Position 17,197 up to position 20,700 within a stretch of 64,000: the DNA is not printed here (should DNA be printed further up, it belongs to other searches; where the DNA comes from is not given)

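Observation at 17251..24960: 7.7-kb single-ORF giant cysteine-rich surface protein placed directly behind the N-glycosylation machinery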

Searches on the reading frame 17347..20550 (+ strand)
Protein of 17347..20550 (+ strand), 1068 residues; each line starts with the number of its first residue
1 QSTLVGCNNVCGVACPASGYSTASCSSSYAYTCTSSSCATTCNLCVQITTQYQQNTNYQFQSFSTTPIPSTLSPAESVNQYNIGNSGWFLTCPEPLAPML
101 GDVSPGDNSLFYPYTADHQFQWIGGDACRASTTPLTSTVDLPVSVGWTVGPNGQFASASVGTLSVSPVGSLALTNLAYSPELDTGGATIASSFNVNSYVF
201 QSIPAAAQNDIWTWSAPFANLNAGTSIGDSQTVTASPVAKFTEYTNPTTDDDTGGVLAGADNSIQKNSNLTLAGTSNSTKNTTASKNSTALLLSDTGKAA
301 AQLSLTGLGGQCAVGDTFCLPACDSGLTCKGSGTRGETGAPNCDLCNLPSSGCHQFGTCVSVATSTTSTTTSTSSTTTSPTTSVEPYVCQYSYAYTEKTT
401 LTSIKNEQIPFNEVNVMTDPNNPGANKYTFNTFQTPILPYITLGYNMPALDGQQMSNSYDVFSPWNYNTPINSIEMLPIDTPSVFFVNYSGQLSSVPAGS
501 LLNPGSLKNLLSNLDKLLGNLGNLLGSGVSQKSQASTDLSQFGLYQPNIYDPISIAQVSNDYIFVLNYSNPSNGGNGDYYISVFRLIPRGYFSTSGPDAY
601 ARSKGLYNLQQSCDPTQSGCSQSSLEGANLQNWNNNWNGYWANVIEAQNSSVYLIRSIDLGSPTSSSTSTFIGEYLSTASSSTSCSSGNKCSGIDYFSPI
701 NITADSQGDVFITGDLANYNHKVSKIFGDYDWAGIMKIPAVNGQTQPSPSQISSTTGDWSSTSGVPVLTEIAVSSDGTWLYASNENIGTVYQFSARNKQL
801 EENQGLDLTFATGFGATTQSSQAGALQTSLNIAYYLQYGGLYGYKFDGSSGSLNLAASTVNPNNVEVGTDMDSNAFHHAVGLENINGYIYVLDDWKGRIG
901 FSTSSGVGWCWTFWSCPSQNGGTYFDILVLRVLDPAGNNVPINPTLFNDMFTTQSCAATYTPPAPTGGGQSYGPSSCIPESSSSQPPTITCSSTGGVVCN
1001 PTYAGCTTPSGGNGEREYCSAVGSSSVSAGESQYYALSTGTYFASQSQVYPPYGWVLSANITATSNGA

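Call 46: predict_structure(alignment_id=A4)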
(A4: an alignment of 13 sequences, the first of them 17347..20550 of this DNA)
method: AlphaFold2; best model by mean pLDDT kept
length: 1068 residues; sequences in the alignment: 13
mean_pLDDT: 41.6   pTM: 0.40
mean pLDDT of the five models: 41.6, 40.8, 37.1, 33.7, 32.0
residues with pLDDT >= 90: 0; 70-90: 92; 50-70: 214; < 50: 762
segments of 3 or more residues with pLDDT < 50: 1-551, 587-612, 622-653, 686-690, 721-730, 760-764, 812-830, 838-840, 842-844, 848-870, 883-885, 902-920, 941-955, 994-997, 1023-1052, 1065-1068
pLDDT, mean of each block of 10 residues (from residue 1): 24 27 25 30 25 24 25 26 26 30 33 32 29 29 35 35 32 26 26 25 25 26 28 27 32 32 30 30 28 29 28 29 29 28 31 30 33 35 31 30 28 36 39 25 25 27 27 26 28 28 39 42 42 45 41 54 61 60 52 34 37 49 44 42 39 60 76 77 51 68 74 71 40 74 65 59 58 71 68 70 69 35 36 54 46 35 36 60 53 65 38 35 62 59 37 48 53 63 58 53 70 70 40 36 36 53 49
secondary structure, 60 per line:
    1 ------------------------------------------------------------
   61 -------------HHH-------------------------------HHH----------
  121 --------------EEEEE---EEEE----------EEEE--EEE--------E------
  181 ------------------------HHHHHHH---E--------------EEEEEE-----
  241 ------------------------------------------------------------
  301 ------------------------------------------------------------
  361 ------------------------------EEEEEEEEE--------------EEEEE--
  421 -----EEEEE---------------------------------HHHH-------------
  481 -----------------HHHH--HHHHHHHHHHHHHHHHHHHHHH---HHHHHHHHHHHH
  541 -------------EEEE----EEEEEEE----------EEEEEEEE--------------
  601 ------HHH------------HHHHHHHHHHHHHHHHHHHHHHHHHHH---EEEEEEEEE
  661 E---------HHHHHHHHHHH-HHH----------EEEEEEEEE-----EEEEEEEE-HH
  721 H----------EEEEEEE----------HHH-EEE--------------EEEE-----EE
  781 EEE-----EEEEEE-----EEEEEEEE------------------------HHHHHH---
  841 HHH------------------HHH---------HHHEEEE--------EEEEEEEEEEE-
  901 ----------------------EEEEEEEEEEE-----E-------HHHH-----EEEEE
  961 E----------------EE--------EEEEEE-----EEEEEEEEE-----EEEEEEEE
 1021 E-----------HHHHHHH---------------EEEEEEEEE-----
elements in order (helices of 4 or more, strands of 3 or more residues): E135-139 E143-146 E157-160 E163-165 H205-211 E230-235 E391-399 E414-418 E426-430 H464-467 H498-501 H504-525 H529-540 E554-557 E562-568 E579-586 H622-648 E652-661 H671-681 E696-704 E710-717 E732-738 E753-755 E770-773 E779-783 E789-794 E800-807 H832-837 E877-880 E889-899 E923-933 H947-950 E956-961 E988-993 E999-1007 E1013-1021 H1033-1039 E1055-1063

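Call 66: predict_structure(alignment_id=A9)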
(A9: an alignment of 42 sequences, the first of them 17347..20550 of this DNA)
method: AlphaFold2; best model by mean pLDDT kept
length: 1068 residues; sequences in the alignment: 42
mean_pLDDT: 63.2   pTM: 0.55
mean pLDDT of the five models: 63.2, 62.6, 62.5, 60.3, 58.0
residues with pLDDT >= 90: 68; 70-90: 377; 50-70: 319; < 50: 304
segments of 3 or more residues with pLDDT < 50: 95-102, 183-205, 249-382, 448-454, 472-481, 520-544, 607-610, 663-670, 680-690, 721-725, 760-764, 815-825, 848-867, 906-916, 1024-1029, 1044-1048, 1065-1068
pLDDT, mean of each block of 10 residues (from residue 1): 79 83 76 73 90 70 57 66 70 51 63 68 85 89 81 77 87 75 47 40 50 85 71 84 64 38 35 30 30 30 28 30 30 30 32 30 32 38 66 86 84 73 62 83 58 52 68 44 69 69 57 56 44 46 56 85 85 70 76 56 50 58 71 79 69 75 48 52 42 69 90 77 50 81 68 55 63 89 88 78 84 50 58 76 58 38 47 87 87 87 52 49 84 80 68 69 57 72 60 60 79 77 51 65 51 77 52
secondary structure, 60 per line:
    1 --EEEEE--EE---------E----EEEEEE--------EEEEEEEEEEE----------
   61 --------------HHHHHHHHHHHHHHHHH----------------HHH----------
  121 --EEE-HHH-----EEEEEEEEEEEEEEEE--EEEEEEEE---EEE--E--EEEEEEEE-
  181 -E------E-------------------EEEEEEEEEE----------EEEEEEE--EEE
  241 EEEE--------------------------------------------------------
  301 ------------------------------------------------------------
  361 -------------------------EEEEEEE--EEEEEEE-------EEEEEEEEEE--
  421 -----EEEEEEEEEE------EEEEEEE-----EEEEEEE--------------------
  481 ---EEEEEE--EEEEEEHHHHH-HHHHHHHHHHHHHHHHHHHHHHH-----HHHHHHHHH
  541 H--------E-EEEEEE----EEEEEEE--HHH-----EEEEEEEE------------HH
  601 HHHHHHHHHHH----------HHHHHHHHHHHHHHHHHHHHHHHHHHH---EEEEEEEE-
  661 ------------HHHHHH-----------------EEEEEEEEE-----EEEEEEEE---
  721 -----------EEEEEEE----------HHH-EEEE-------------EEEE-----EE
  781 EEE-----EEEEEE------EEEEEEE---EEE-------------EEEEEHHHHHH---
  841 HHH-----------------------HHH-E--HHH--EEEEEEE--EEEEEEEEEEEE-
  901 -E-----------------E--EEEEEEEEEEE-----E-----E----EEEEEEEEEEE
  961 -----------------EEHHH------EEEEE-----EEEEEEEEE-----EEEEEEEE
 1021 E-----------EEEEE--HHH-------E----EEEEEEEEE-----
elements in order (helices of 4 or more, strands of 3 or more residues): E3-7 E26-31 E40-50 H75-91 E123-125 E135-150 E153-160 E164-166 E172-179 E209-218 E229-235 E238-244 E386-392 E395-401 E409-418 E426-435 E442-448 E454-460 E484-489 E492-497 H498-502 H504-526 H532-541 E552-557 E562-568 E579-586 H599-611 H622-648 E652-659 H673-678 E696-704 E710-717 E732-738 E753-756 E770-773 E779-783 E789-794 E801-807 E811-813 E827-831 H832-837 E879-885 E888-899 E923-933 E950-960 E989-993 E999-1007 E1013-1021 E1033-1037 E1055-1063

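Call 69: fold_search(model_id=the predicted structure, library=pdb)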
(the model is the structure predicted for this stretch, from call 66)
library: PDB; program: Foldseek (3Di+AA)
matches with E <= 10: 739; with E <= 0.001: 15
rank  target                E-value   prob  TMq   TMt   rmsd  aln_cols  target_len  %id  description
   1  6igb_A                2.2e-05  1.00  0.13  0.31  14.0       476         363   10  the structure of Pseudomonas aeruginosa Periplasmic gluconolactonase, PpgL (released 2018-11-21)
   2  3scy                  4.7e-05  1.00  0.12  0.28  15.1       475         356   10  Crystal structure of a putative 6-phosphogluconolactonase (BF1038) from Bacteroides fragilis NCTC 9343 at 1.50 A resolut (released 2011-07-20)
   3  9g33_UL               1.5e-04  0.72  0.08  0.09  19.7       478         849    9  Stalled 90S - Utp23-Krr1-deltaC3 (released 2025-06-18)
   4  7roo                  2.0e-04  1.00  0.14  0.22  10.3       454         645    9  Crystal structure of Friedel-Crafts alkylating enzyme CylK from Cylindospermum licheniforme with bromide (released 2022-03-23)
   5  3fgb_B                2.0e-04  0.99  0.12  0.28  16.4       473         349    9  Crystal structure of the Q89ZH8_BACTN protein from Bacteroides thetaiotaomicron. Northeast Structural Genomics Consort (released 2008-12-23)
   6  7fh6                  2.4e-04  0.99  0.10  0.15  12.9       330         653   13  Friedel-Crafts alkylation enzyme CylK (released 2022-02-16)
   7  4qrj_A                4.7e-04  0.99  0.12  0.31  14.8       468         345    7  Crystal structure of a putative 6-phosphogluconolactonase (BACUNI_04672) from Bacteroides uniformis ATCC 8492 at 2.20  (released 2014-07-23)
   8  3fgb_A                4.7e-04  0.98  0.12  0.28  16.5       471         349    8  Crystal structure of the Q89ZH8_BACTN protein from Bacteroides thetaiotaomicron. Northeast Structural Genomics Consort (released 2008-12-23)
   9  3vh0_A                5.8e-04  1.00  0.13  0.38  13.8       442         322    7  Crystal structure of E. coli YncE complexed with DNA (released 2011-11-16)
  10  4h5j_B                7.2e-04  1.00  0.13  0.34  15.6       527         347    8  Crystal Structure of the Guanine Nucleotide Exchange Factor Sec12 (P64 form) (released 2012-11-07)
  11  4qrj_B                7.2e-04  0.98  0.12  0.31  14.8       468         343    7  Crystal structure of a putative 6-phosphogluconolactonase (BACUNI_04672) from Bacteroides uniformis ATCC 8492 at 2.20  (released 2014-07-23)
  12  3fvz                  7.6e-04  1.00  0.09  0.26  13.2       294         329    8  Structure of Peptidyl-alpha-hydroxyglycine alpha-Amidating Lyase (PAL) (released 2009-09-01)
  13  7fh8                  8.4e-04  0.96  0.10  0.15  14.4       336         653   13  Friedel-Crafts alkylation enzyme CylK mutant H391A (released 2022-02-16)
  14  4h5i_A                9.4e-04  0.99  0.13  0.35  15.0       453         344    9  Crystal Structure of the Guanine Nucleotide Exchange Factor Sec12 (P1 form) (released 2012-11-07)
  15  7fh7                  9.4e-04  0.95  0.10  0.15  13.5       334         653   13  Friedel-Crafts alkylation enzyme CylK mutant Y37F (released 2022-02-16)
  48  1l0q_A                9.0e-03  0.77  0.12  0.29  25.6       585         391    9  Tandem YVTN beta-propeller and PKD domains from an archaeal surface layer protein (released 2002-11-06)
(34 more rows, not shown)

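Call 74: fold_search(model_id=the predicted structure, library=viral)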
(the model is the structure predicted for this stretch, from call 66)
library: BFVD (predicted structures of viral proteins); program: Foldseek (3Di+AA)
matches with E <= 10: 102; with E <= 0.001: 1
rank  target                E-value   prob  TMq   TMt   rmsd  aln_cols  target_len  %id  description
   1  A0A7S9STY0            8.7e-04  0.75  0.11  0.12  30.4       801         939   11  Uncharacterized protein [Virus NIOZ-UU157]
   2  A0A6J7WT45            1.1e-03  0.89  0.13  0.24  25.2       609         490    8  Uncharacterized protein [uncultured Caudovirales phage]
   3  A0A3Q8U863            1.4e-03  0.97  0.11  0.20  13.7       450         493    7  BTB/POZ domain-containing protein [Megavirus baoshan]
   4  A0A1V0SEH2            1.6e-03  0.77  0.14  0.22  46.0       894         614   10  Collagen triple helix repeat motif-containing protein (Fragment) [Indivirus ILV1]
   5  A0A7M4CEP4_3          2.1e-03  0.41  0.12  0.10  27.6       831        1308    9  LamG-like jellyroll fold domain-containing protein [Pyramimonas orientalis virus 01B]
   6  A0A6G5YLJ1            2.6e-03  0.96  0.09  0.21  21.9       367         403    9  (no name in the UniProt tables at hand)
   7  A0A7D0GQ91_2          3.6e-03  0.77  0.13  0.15  40.0       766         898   12  (no name in the UniProt tables at hand)
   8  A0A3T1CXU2            4.0e-03  0.60  0.10  0.14  18.9       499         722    8  Uncharacterized protein [Acanthamoeba castellanii medusavirus J1]
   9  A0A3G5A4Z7            8.8e-03  0.90  0.13  0.30  14.4       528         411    8  Uncharacterized protein [Harvfovirus sp.]
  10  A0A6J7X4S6            9.8e-03  0.77  0.17  0.22  39.1       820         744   11  WD40/YVTN repeat-like-containing domain containing protein [uncultured Caudovirales phage]
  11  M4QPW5                1.0e-02  0.75  0.11  0.19  13.2       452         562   10  (no name in the UniProt tables at hand)
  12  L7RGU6                1.3e-02  0.51  0.09  0.21  16.9       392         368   10  WD-repeat family protein [Acanthamoeba polyphaga moumouvirus]
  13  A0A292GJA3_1          1.4e-02  0.20  0.11  0.09  48.4      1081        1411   12  (no name in the UniProt tables at hand)
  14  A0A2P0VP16            1.7e-02  0.63  0.14  0.15  45.7       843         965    7  TIR/WD40 domain-containing protein [Tetraselmis virus 1]
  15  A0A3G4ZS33            1.7e-02  0.38  0.09  0.20  14.8       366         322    8  Uncharacterized protein [Edafosvirus sp.]
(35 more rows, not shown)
